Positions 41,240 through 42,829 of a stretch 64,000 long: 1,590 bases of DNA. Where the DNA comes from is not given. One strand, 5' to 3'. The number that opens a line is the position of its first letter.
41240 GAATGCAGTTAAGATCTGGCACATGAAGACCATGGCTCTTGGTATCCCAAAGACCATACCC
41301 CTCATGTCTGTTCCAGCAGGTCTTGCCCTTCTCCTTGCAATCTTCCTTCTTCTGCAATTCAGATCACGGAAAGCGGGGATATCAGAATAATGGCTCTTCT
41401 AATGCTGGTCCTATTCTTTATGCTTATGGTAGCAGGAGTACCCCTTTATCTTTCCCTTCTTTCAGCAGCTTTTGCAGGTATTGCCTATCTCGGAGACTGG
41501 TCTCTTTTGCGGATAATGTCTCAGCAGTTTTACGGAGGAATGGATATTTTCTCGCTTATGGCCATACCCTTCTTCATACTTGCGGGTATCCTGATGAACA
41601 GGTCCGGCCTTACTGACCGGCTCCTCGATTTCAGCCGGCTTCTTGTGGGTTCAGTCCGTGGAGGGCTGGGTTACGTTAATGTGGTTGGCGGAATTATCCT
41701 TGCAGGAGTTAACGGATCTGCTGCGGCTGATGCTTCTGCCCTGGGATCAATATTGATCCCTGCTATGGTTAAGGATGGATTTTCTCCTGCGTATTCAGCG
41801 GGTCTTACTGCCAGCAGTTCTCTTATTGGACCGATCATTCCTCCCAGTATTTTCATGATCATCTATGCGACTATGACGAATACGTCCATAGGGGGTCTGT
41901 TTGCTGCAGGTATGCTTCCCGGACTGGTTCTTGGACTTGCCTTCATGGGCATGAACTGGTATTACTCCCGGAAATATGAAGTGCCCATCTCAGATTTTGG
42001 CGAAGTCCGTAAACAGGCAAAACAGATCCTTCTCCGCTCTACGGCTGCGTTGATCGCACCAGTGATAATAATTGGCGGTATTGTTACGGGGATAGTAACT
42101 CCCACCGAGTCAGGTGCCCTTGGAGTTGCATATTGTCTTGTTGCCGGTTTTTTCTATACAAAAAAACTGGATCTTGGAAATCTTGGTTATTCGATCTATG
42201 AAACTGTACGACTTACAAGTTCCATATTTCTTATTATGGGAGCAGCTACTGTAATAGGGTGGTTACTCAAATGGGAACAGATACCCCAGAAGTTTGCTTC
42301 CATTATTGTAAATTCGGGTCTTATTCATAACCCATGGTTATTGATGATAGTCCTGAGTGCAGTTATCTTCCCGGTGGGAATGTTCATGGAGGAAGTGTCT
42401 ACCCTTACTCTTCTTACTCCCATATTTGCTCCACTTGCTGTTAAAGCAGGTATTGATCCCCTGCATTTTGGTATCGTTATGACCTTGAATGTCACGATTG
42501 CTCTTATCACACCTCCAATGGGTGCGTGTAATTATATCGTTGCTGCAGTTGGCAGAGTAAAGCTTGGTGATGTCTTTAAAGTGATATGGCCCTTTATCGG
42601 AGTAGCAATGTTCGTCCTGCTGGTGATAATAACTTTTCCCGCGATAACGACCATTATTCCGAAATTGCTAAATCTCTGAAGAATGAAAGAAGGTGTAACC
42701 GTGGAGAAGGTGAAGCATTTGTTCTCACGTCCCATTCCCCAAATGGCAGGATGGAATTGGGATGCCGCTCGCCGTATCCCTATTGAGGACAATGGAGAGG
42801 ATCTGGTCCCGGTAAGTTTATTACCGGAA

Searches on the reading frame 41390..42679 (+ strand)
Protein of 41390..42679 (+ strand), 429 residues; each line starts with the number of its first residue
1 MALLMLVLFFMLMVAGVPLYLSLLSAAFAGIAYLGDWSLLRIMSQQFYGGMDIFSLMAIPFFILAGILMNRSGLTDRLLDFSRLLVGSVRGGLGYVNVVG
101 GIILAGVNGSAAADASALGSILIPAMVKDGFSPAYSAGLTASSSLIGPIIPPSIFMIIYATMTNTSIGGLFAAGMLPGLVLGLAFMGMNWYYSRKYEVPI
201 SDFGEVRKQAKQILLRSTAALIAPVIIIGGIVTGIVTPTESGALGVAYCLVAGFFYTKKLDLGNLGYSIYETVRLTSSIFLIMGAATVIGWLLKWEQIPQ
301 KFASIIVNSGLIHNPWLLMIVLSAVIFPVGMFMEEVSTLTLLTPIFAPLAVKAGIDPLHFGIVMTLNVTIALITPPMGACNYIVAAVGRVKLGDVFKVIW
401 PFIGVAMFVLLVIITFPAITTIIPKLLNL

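Call 25: search_protein_families(library=pfam, proteins=[window:41390-42679:+], max_evalue=0.00001)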
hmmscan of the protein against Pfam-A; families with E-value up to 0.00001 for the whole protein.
window:41390-42679:+ (429 aa): 1 family
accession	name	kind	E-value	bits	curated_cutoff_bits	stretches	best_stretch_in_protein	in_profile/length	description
PF06808.19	DctM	-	2.4e-109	366.3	23.8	1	6-419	1-413/413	Tripartite ATP-independent periplasmic transporter, DctM component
